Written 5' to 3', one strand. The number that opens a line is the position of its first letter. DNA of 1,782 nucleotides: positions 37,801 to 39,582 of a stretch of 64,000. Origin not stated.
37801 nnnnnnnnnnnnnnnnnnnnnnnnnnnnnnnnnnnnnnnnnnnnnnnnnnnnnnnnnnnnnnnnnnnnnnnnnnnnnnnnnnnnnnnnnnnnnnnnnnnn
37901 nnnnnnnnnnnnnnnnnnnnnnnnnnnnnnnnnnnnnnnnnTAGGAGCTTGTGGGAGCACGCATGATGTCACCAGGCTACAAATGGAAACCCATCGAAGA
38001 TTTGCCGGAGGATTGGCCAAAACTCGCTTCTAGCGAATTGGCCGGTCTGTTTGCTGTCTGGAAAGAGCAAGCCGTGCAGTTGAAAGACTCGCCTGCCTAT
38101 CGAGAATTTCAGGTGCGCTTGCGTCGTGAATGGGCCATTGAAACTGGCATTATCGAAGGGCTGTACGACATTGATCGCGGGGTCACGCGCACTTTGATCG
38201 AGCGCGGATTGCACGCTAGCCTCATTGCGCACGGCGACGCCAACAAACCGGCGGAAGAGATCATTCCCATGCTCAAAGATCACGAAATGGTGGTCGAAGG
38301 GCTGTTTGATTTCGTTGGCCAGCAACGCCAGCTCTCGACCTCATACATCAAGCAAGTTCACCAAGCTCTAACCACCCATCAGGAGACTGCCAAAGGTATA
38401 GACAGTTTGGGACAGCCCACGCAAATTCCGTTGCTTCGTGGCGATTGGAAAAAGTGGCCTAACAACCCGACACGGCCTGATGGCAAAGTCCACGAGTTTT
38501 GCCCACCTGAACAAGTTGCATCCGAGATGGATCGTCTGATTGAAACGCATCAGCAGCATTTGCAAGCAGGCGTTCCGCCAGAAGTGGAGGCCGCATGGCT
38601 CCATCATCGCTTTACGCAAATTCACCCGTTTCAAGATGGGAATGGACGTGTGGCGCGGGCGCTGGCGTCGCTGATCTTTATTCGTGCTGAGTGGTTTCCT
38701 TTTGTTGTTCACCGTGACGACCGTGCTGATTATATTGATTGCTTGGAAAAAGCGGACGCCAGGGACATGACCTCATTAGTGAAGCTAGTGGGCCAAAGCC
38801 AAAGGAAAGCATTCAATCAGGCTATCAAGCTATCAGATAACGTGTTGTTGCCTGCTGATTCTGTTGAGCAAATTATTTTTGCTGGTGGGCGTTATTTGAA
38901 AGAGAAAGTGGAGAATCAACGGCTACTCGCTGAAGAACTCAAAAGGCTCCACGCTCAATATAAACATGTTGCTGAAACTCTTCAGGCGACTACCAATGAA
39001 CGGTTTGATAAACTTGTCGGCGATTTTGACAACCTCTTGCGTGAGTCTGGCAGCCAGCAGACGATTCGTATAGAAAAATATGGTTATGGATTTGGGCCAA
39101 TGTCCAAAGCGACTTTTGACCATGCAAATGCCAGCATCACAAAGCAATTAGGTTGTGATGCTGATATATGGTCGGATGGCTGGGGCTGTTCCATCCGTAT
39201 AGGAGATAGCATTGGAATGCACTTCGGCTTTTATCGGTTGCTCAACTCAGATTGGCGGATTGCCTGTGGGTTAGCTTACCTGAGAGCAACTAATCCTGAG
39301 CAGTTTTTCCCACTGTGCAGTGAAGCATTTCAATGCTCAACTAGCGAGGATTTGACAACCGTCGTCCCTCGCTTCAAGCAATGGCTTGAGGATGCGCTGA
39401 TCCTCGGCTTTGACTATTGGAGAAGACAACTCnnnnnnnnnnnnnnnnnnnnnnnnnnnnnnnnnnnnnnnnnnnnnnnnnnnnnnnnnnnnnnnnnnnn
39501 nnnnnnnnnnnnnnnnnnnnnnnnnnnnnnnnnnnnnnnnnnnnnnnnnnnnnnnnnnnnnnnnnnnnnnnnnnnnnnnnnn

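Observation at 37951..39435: Low-GC Fic gene inserted between ruvA and ruvB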

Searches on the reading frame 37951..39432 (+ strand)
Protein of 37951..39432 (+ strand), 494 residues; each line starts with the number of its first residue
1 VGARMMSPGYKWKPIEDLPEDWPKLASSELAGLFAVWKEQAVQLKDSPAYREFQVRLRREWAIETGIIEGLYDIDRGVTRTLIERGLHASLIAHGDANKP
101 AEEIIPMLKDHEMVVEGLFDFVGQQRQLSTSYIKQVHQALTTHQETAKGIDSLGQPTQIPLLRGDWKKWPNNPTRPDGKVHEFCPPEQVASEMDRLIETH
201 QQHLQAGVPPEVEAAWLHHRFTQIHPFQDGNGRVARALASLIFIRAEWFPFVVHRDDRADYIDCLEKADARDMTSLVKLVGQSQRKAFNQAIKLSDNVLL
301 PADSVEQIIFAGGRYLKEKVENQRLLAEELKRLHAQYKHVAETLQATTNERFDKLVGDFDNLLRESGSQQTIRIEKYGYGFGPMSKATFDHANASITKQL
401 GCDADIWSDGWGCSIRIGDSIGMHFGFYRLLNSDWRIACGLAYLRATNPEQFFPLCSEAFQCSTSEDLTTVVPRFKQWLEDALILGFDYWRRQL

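Call 3: search_protein_families(library=pfam, proteins=[window:37951-39432:+], max_evalue=0.01)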
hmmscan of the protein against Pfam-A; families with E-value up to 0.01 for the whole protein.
window:37951-39432:+ (494 aa): 1 family
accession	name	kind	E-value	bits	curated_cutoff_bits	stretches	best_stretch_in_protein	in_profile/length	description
PF02661.23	Fic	-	1.2e-18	68.2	24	1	128-242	2-92/93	Fic/DOC family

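Call 4: search_protein_families(library=ncbifam, proteins=[window:37951-39432:+], max_evalue=0.1)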
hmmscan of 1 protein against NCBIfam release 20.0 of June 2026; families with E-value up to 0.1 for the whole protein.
window:37951-39432:+ (494 aa): 6 families
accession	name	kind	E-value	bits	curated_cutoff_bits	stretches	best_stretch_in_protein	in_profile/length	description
TIGR02613.1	mob_myst_B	hypoth_equivalog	3.5e-12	46.6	124.4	1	187-280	84-185/186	mobile mystery protein B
NF046030.1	ProtAdlyltaseSoFic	equivalog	3.4e-07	29.5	550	1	202-247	170-215/361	protein adenylyltransferase Fic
NF046029.1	ProtAdlyltaseNmFic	equivalog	0.0042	16.8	230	0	224-274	96-146/177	protein adenylyltransferase Fic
NF041381.1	XopAC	subfamily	0.0062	15.3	450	1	190-237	353-405/451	XopAC/AvrAC family type III secretion system effector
NF033634.1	SLATT_1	domain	0.07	13.1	41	0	317-366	78-124/132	SLATT domain-containing protein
NF004488.0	PRK05818.1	equivalog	0.095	12.4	218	0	262-371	94-203/261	DNA polymerase III subunit delta'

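Call 5: search_protein_families(library=padloc, proteins=[window:37951-39432:+], max_evalue=0.1)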
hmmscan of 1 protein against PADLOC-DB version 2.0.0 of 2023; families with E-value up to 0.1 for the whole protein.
window:37951-39432:+ (494 aa): 9 families
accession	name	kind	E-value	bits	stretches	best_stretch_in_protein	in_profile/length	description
PDLC04836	PDC-S04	-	8e-24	82.1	1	109-291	72-233/244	-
PDLC04840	PDC-S04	-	2.5e-19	67.9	1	178-283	106-214/227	-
PDLC03963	SoFic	-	7e-19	66.4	1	122-348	108-321/361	-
PDLC04837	PDC-S04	-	4.1e-16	57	1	124-285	81-225/234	-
PDLC04839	PDC-S04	-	2e-12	45.2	1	182-282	93-200/205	-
PDLC04966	PDC-S24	-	8.4e-12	42.7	1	185-247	279-340/497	-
PDLC04838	PDC-S04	-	2.6e-09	35.2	1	181-282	96-200/209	-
PDLC04841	PDC-S04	-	8.1e-05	20.4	1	223-283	208-267/292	-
PDLC04842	PDC-S04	-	0.011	13.4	0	224-273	111-160/202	-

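Call 6: find_homologous_proteins(query=window:37951-39432:+, max_evalue=0.001)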
Query window:37951-39432:+ (494 aa): 6304 proteins with E <= 0.001 among 8000 candidates; the best 120 are listed.
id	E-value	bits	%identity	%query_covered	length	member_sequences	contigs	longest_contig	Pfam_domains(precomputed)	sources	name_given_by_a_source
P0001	0.0e+0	1148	100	99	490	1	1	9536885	PF02661.24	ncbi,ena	-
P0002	1.3e-248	844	75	99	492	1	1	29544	PF02661.24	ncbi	-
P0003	6.9e-243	825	75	99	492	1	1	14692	PF02661.24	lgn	-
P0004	7.7e-243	825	73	98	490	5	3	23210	PF02661.24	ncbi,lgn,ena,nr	ncbi:MAG: Fic family protein [Acidobacteria bacterium]|nr:Fic family protein [Acidobacteriota bacter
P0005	2.2e-242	823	75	98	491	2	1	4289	PF02661.24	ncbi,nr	ncbi:MAG: Fic family protein [Acidobacteria bacterium]|nr:Fic family protein [Acidobacteriota bacter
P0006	2.4e-240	817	73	99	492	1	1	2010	PF02661.24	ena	-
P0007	2.3e-239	813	74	98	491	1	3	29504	PF02661.24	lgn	-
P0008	1.3e-223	761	69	98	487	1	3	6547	PF02661.24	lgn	-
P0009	2.6e-207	708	63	98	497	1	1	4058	PF02661.24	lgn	-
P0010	1.3e-198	679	62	99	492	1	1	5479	PF02661.24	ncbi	ncbi:MAG: Fic family protein [Blastocatellia bacterium]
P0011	2.9e-194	665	63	99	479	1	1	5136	PF02661.24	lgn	-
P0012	1.6e-192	659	62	99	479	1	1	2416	PF02661.24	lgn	-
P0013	2.0e-192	658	63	99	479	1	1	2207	PF02661.24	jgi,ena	-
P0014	9.6e-191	653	62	99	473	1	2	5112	PF02661.24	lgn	-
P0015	1.3e-190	652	63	98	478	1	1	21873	PF02661.24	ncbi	ncbi:MAG: Fic family protein [Blastocatellia bacterium]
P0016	6.7e-186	637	61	98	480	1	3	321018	PF02661.24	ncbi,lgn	-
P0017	1.1e-185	636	60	99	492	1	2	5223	PF02661.24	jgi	jgi:Fic family protein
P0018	2.0e-185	635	61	99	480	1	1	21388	PF02661.24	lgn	-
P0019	3.0e-184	632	61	98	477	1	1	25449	PF02661.24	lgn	-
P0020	2.6e-183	628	61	99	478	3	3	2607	PF02661.24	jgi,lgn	jgi:Fic family protein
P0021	3.9e-183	628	61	99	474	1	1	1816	PF02661.24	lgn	-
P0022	2.2e-181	622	61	98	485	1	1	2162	PF02661.24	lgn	-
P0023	2.5e-180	619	58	99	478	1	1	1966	PF02661.24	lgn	-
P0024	1.5e-176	606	58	99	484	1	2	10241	PF02661.24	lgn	-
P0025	1.6e-175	603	61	98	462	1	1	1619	PF02661.24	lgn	-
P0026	1.8e-174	599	58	99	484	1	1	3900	PF02661.24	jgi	-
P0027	8.2e-174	597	58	98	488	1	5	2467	PF02661.24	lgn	-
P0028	5.4e-170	584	84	59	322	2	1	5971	PF02661.24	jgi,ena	-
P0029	4.1e-169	582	86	59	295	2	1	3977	PF02661.24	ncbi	ncbi:MAG: Fic family protein, partial [Acidobacteriota bacterium]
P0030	5.3e-166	571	55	99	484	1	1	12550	PF02661.24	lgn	-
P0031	1.7e-162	560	54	98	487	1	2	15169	PF02661.24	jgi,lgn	jgi:Fic family protein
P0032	3.1e-162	559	56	98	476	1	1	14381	PF02661.24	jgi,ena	-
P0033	6.5e-162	558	55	97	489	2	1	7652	PF02661.24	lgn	-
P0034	2.0e-161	556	82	59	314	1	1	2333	PF02661.24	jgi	jgi:Fic family protein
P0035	8.7e-154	531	91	51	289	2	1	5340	PF02661.24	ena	-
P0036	1.4e-146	507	77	56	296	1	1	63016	PF02661.24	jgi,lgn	jgi:Fic family protein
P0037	1.4e-146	507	51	98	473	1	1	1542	PF02661.24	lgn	-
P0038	1.9e-145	504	52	98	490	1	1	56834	PF02661.24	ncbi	-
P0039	6.9e-145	502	51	98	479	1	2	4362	PF02661.24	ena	-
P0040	9.7e-145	501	51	98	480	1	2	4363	PF02661.24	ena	-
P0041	3.0e-144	500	50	98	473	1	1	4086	PF02661.24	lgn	-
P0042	4.4e-144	499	50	98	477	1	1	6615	PF02661.24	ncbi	-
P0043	1.2e-143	498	50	98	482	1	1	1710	PF02661.24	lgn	-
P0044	1.3e-143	498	51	98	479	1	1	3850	PF02661.24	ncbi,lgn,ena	-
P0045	3.5e-143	496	49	98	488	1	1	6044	PF02661.24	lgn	-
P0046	2.3e-142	493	48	98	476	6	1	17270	PF02661.24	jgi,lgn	-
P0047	5.5e-142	492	48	98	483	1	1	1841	PF02661.24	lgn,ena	-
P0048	1.7e-141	490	48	98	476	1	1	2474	PF02661.24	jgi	jgi:Fic family protein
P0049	3.1e-141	490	50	98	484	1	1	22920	PF02661.24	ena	-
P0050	1.2e-140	488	49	98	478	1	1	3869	PF02661.24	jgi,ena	-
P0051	2.7e-140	487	49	98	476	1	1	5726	PF02661.24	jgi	jgi:Fic family protein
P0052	3.9e-140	486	50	98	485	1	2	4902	PF02661.24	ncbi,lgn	-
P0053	4.8e-140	486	48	98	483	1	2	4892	PF02661.24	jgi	jgi:Fic family protein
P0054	1.3e-139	484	47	98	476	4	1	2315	PF02661.24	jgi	jgi:Fic family protein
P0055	1.6e-139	484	49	98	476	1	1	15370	PF02661.24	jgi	jgi:Fic family protein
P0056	3.5e-139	483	49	98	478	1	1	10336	PF02661.24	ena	-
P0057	4.4e-139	483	49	98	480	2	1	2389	PF02661.24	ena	-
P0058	4.8e-139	482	48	98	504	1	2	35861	PF02661.24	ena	-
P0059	6.6e-139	482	48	98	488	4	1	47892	PF02661.24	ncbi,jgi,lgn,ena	-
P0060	8.2e-139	482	48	98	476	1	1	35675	PF02661.24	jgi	jgi:Fic family protein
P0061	1.0e-138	481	48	98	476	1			PF02661.24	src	-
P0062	1.0e-138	481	47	98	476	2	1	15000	PF02661.24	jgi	jgi:Fic family protein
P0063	1.6e-138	481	48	98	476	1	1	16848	PF02661.24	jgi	jgi:Fic family protein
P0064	2.1e-138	480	49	98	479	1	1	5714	PF02661.24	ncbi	-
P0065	3.2e-138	480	47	98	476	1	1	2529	PF02661.24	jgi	jgi:Fic family protein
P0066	3.3e-138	480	47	98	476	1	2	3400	PF02661.24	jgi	-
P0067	4.6e-138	479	48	98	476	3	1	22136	PF02661.24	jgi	jgi:Fic family protein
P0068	4.6e-138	479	50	98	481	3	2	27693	PF02661.24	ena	-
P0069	6.0e-138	479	48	98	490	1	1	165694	PF02661.24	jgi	-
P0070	6.1e-138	479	48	98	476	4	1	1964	PF02661.24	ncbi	-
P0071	1.0e-137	478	48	99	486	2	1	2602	PF02661.24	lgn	-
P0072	1.7e-137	477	48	98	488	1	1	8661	PF02661.24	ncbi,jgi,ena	-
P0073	1.9e-137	477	48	98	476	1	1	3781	PF02661.24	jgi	jgi:Fic family protein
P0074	2.4e-137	477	46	98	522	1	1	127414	PF02661.24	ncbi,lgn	-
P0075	2.4e-137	477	47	98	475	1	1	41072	PF02661.24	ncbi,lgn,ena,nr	ncbi:MAG TPA: Fic family protein [Blastocatellia bacterium]|nr:Fic family protein [Blastocatellia ba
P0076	2.9e-137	477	48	98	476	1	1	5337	PF02661.24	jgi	jgi:Fic family protein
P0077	5.4e-137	476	48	98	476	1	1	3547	PF02661.24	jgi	jgi:Fic family protein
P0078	5.5e-137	476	49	98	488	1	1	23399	PF02661.24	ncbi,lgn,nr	ncbi:MAG: Fic family protein [Chloroflexi bacterium]|nr:Fic family protein [Chloroflexota bacterium]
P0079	8.4e-137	475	50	98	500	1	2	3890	PF02661.24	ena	-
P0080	1.4e-136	474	47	98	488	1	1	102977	PF02661.24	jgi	jgi:Fic family protein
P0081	2.1e-136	474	48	98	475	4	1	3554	PF02661.24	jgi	jgi:Fic family protein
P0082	2.2e-136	474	65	63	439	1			PF02661.24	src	-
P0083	2.5e-136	473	47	98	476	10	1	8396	PF02661.24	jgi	-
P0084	3.6e-136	473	48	98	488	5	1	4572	PF02661.24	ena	-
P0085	6.3e-136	472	47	98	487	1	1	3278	PF02661.24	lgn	-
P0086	6.7e-136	472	47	98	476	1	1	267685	PF02661.24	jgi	jgi:Fic family protein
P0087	1.1e-135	471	46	98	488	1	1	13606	PF02661.24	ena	-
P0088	2.3e-135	470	48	98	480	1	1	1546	PF02661.24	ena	-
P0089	3.4e-135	470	49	98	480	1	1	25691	PF02661.24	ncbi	-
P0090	4.3e-135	469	48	98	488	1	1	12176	PF02661.24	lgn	-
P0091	9.1e-135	468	47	100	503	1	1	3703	PF02661.24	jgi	jgi:Fic family protein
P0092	9.8e-135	468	45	98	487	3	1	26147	PF02661.24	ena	-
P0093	1.6e-134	467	47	98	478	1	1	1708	PF02661.24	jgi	jgi:Fic family protein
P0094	2.8e-134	467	47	98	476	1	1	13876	PF02661.24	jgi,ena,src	-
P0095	9.3e-134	465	48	98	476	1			PF02661.24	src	-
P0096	1.9e-133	464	47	98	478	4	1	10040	PF02661.24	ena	-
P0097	2.6e-133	463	48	98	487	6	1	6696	PF02661.24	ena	-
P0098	3.7e-133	463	46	98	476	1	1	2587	PF02661.24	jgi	jgi:Fic family protein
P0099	7.8e-133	462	46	98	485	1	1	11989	PF02661.24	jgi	jgi:Fic family protein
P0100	9.3e-133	462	47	98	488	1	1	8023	PF02661.24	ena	-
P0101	9.3e-133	462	46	98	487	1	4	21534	PF02661.24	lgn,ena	-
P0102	1.8e-132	461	45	99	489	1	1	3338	PF02661.24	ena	-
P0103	2.3e-132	460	46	98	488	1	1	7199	PF02661.24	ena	-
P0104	3.7e-132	460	46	99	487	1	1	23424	PF02661.24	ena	-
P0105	4.1e-132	460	47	98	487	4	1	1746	PF02661.24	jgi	-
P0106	4.7e-132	459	45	98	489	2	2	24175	PF02661.24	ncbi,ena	-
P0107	6.3e-132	459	45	98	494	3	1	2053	PF02661.24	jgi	-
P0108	1.2e-131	458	47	98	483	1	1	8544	PF02661.24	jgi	jgi:Fic family protein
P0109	2.6e-131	457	44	99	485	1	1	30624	PF02661.24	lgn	-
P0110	3.4e-131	456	45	99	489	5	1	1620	PF02661.24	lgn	-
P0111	4.0e-131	456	46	98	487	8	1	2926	PF02661.24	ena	-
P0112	8.2e-131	455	48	98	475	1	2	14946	PF02661.24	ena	-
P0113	9.2e-131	455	46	98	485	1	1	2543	PF02661.24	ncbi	-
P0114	1.7e-130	454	46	99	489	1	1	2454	PF02661.24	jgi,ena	-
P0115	1.9e-130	454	46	99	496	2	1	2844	PF02661.24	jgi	-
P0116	4.6e-130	453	46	96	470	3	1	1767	PF02661.24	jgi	jgi:Fic family protein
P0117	6.8e-130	452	45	98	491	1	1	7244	PF02661.24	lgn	-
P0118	7.5e-130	452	44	98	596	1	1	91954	PF02661.24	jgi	jgi:Fic family protein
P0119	1.7e-129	451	46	99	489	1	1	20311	PF02661.24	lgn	-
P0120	1.8e-129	451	47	98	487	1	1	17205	PF02661.24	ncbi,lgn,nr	ncbi:MAG: Fic family protein [Nitrospirae bacterium]|nr:Fic family protein [Nitrospirota bacterium]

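Call 7: find_encoding_contigs(protein=P0001, flank=3000, max_places=2)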
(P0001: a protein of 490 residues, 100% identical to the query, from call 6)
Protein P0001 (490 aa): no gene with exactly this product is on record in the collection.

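Call 11: find_related_loci(query=A1, collection=genome_contigs, flank=5000)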
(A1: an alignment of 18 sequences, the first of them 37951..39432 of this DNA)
Query A1 (494 aa) in genome_contigs; peptide patterns used: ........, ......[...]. (x = any residue, [..] = any of these).
599 stretches matched a pattern (row limit reached: there are more); 569 encode a relative of the query (tblastn E <= 1e-3); the best 80 are kept; 80 distinct loci.
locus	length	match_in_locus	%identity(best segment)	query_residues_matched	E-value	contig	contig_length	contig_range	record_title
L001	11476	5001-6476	75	6-494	0e+0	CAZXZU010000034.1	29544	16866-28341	MAG TPA_asm: uncultured Heliomicrobium sp. isolate binchicken_co248_361 genome assembly, contig: NODE_1348_length_29544_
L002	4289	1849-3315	75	9-494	0e+0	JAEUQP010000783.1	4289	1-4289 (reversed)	MAG: Acidobacteria bacterium isolate new MAG-254 k141_215472, whole genome shotgun sequence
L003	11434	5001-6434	61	9-494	0e+0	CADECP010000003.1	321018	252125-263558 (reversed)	MAG: uncultured Acidobacteria bacterium isolate Acidobacteria sp. RBC074 genome assembly, contig: MAG074_3, whole genome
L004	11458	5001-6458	57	6-490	4e-179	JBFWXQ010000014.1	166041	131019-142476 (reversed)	MAG: Blastocatellales bacterium isolate CA_2019_TPBS_144 NODE_833_length_166041_cov_22.449383_TPBS, whole genome shotgun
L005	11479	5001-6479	52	3-494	2e-154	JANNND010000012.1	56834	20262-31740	MAG: Blastocatellia bacterium isolate SOY_35_metabat.182 SOY_35_k141_1918181, whole genome shotgun sequence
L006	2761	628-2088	50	4-494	1e-155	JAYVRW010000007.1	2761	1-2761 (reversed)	MAG: Blastocatellia bacterium isolate GL73_DN_metabat_76 GL73_DN_metabat_76_6, whole genome shotgun sequence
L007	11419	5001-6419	48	10-494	1e-144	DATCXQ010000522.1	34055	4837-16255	MAG TPA_asm: Blastocatellia bacterium isolate SMAG_U7443 k141_674121, whole genome shotgun sequence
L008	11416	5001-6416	47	10-494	2e-144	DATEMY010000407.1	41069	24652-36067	MAG TPA_asm: Blastocatellia bacterium isolate SMAG_U8955 k141_2777560, whole genome shotgun sequence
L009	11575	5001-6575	45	3-494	5e-138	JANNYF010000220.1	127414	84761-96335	MAG: Blastocatellia bacterium isolate VAR_34_concoct_43 VAR_34_k141_618608, whole genome shotgun sequence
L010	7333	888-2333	46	12-493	6e-135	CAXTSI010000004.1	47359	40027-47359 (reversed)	MAG TPA_asm: uncultured bacterium isolate public_SRR14721957_metawrap_bin.4 genome assembly, contig: public_SRR14721957_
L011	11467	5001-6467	44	9-494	1e-133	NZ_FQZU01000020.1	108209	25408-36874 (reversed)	Desulfatibacillum alkenivorans DSM 16219, whole genome shotgun sequence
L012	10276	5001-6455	45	10-494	2e-133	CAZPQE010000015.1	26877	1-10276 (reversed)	MAG TPA_asm: uncultured Clostridia bacterium isolate binchicken_co107_429 genome assembly, contig: NODE_4467_length_2687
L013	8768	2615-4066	44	11-494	1e-129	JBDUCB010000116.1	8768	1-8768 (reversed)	MAG: bacterium isolate cluster4_bin.37 NODE_23798_length_8768_cov_6.222771, whole genome shotgun sequence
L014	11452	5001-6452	44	10-494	3e-129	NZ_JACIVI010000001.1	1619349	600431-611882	Aquariibacter albus strain SJAQ100 contig1, whole genome shotgun sequence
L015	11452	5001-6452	44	10-494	3e-128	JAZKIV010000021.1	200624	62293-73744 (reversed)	MAG: Pseudomonadota bacterium isolate ADI_DC_SW_02_SPN_11032020-bin063 DCSW02SPN_B063_0_000000000021, whole genome shotg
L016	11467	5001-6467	45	9-494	1e-127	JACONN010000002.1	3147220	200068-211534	MAG: Hormoscilla sp. GM7CHS1pb tig00001523, whole genome shotgun sequence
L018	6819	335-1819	46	4-494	5e-133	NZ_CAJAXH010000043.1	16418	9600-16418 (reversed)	MAG: uncultured Thiodictyon sp. isolate I-2_bin-116, whole genome shotgun sequence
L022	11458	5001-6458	44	12-494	2e-126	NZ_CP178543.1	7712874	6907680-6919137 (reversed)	Capilliphycus salinus ALCB114379 voucher ALCB 114379 chromosome, complete genome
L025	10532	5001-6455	43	12-494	5e-126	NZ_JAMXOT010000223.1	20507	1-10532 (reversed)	Oscillatoria sp. HE19RPO 266, whole genome shotgun sequence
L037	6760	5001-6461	43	11-494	2e-122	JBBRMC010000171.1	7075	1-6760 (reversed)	MAG: Leptolyngbyales cyanobacterium isolate La1_maxbin2.496 LA1C_X2.496_k141_160401L_7075_cov_59.8213, whole genome shot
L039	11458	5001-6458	44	12-494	3e-122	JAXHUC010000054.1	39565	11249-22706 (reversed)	MAG: Cyanobacteriota bacterium isolate MAG41_tar_biofilm MAG41_54, whole genome shotgun sequence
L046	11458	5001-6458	43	12-494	8e-122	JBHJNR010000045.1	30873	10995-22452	MAG: Cyanophyceae cyanobacterium isolate al_S3C1147 S3Ck119_50695, whole genome shotgun sequence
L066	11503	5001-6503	41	6-494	5e-118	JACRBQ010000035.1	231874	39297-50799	MAG: Chloroflexi bacterium isolate NC_groundwater_1624_Pr3_B-0.1um_63_24 SR-2_scaffold_141_851781, whole genome shotgun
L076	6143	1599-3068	41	12-494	1e-115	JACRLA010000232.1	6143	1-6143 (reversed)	MAG: Chloroflexi bacterium isolate NC_groundwater_1869_Pr3_B-0.1um_52_15 SR2-18-B1_coassembly_169520, whole genome shotg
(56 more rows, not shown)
